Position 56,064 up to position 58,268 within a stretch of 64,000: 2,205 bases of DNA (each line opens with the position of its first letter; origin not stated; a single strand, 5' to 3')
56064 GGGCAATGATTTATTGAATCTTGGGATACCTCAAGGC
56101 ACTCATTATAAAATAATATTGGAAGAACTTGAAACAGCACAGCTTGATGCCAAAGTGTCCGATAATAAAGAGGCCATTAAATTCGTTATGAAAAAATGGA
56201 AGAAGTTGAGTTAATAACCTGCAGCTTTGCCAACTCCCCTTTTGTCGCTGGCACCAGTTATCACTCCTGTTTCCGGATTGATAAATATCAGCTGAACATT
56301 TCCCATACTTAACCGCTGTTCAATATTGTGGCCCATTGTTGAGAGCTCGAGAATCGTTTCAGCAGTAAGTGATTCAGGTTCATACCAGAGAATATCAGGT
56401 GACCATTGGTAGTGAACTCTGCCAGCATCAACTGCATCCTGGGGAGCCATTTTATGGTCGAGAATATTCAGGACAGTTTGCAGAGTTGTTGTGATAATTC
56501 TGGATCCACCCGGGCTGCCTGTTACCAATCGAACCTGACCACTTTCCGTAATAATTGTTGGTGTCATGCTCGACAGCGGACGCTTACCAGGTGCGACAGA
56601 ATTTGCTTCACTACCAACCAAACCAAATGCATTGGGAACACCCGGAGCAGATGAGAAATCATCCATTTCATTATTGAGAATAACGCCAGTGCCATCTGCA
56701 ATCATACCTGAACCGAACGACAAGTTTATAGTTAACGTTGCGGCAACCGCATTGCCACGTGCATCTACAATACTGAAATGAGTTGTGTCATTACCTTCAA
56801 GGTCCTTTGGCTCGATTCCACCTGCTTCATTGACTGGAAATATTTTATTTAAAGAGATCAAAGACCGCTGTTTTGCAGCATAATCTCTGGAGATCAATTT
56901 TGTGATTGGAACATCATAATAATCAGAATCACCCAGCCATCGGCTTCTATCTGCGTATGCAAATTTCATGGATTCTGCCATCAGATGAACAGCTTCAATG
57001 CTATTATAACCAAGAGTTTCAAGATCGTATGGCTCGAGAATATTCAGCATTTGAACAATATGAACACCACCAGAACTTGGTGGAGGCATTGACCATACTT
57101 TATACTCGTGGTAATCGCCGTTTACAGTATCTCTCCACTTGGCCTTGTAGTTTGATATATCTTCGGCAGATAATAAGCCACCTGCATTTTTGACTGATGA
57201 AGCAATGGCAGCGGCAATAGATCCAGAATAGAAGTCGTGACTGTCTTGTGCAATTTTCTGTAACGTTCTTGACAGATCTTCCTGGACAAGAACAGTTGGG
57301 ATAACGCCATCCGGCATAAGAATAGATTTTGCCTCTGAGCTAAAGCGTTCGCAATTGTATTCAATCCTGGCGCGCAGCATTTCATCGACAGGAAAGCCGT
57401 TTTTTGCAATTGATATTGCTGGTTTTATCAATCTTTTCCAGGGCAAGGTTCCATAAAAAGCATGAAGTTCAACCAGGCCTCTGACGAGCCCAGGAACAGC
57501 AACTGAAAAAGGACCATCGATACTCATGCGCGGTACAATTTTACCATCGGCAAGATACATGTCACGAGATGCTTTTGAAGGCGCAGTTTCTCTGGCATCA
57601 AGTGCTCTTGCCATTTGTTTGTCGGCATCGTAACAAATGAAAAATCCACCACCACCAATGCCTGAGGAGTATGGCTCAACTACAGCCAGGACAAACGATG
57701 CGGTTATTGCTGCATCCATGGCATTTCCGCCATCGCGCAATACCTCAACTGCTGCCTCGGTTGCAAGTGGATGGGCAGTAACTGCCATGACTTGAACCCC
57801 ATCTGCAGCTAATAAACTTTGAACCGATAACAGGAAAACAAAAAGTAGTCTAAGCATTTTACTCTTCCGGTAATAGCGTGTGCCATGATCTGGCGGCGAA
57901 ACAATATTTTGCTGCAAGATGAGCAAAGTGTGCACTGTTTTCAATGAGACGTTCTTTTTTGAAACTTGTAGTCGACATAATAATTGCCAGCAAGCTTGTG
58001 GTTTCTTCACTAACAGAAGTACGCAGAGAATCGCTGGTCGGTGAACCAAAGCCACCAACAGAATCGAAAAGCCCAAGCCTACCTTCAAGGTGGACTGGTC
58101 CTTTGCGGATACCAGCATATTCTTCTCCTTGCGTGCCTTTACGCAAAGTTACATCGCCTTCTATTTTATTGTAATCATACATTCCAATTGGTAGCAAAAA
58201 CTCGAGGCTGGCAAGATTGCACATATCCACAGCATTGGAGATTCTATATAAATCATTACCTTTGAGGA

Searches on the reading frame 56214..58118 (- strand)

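Call 71: search_protein_families(library=ncbifam, proteins=[window:56214-58118:-], max_evalue=1e-8)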
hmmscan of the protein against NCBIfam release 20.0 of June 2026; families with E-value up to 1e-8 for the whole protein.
window:56214-58118:- (635 aa): 2 families
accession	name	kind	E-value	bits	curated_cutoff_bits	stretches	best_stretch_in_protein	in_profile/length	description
TIGR00066.1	g_glut_trans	equivalog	2.2e-157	524.7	357.85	1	111-627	2-518/518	gamma-glutamyltransferase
NF007187.0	PRK09615.1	equivalog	3.3e-150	501.1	990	1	109-634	49-580/581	gamma-glutamyltransferase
